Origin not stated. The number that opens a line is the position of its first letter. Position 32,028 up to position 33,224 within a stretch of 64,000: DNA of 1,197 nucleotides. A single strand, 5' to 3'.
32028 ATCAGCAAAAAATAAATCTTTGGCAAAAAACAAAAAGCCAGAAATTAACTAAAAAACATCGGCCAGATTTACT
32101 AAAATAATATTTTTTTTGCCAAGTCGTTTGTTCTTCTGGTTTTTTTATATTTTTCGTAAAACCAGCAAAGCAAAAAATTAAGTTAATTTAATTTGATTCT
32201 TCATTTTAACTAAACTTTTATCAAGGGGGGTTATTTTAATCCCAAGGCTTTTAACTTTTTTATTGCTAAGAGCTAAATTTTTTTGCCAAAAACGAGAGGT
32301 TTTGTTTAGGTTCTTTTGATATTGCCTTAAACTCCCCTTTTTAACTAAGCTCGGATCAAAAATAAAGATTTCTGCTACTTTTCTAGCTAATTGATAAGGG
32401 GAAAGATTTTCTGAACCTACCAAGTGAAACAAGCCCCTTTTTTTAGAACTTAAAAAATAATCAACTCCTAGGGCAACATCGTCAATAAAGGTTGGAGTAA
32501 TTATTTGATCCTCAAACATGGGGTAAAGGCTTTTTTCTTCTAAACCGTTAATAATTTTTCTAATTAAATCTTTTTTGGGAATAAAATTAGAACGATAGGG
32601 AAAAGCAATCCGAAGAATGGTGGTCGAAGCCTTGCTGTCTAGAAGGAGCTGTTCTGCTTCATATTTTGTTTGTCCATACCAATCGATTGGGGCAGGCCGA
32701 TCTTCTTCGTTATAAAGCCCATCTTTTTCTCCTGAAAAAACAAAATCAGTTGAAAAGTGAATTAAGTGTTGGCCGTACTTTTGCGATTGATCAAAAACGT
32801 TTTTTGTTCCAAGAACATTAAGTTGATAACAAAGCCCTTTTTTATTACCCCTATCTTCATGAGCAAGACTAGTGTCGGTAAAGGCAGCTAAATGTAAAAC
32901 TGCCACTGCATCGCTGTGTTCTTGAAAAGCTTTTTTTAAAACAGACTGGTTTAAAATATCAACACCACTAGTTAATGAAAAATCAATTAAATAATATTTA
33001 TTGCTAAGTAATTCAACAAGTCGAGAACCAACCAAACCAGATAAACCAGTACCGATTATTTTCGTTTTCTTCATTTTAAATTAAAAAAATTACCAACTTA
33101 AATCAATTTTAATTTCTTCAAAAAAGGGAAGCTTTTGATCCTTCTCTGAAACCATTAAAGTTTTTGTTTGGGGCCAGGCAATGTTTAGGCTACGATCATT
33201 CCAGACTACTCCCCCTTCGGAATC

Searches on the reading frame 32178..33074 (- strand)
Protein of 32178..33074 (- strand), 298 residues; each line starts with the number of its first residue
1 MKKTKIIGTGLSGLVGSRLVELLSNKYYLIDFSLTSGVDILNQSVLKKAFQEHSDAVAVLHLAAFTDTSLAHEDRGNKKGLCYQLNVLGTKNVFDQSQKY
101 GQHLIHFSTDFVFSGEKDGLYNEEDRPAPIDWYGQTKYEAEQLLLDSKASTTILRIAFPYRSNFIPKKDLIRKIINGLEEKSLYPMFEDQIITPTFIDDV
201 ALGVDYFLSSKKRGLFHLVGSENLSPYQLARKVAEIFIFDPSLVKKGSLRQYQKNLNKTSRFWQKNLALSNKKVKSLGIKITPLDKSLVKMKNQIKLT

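Call 7: search_protein_families(library=pfam, proteins=[window:32178-33074:-], max_evalue=0.01)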
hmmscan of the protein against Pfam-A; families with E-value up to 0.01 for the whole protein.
window:32178-33074:- (298 aa): 6 families
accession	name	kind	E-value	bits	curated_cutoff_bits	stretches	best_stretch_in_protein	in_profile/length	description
PF04321.23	RmlD_sub_bind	-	3.4e-43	148.2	27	1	5-291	2-281/287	RmlD substrate binding domain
PF01370.27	Epimerase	-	1.3e-13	51.4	20.9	1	9-210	4-227/240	NAD dependent epimerase/dehydratase family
PF16363.11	GDP_Man_Dehyd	-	5.3e-08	33.1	27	1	38-162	59-185/332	GDP-mannose 4,6 dehydratase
PF01073.25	3Beta_HSD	-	1.9e-07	30.8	22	1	37-149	51-162/280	3-beta hydroxysteroid dehydrogenase/isomerase family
PF07993.18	NAD_binding_4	-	4.3e-06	26.5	20.1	1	58-156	91-204/258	Male sterility protein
PF02719.21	Polysacc_synt_2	-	0.0027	17.4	20.2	1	38-111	61-130/293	Polysaccharide biosynthesis protein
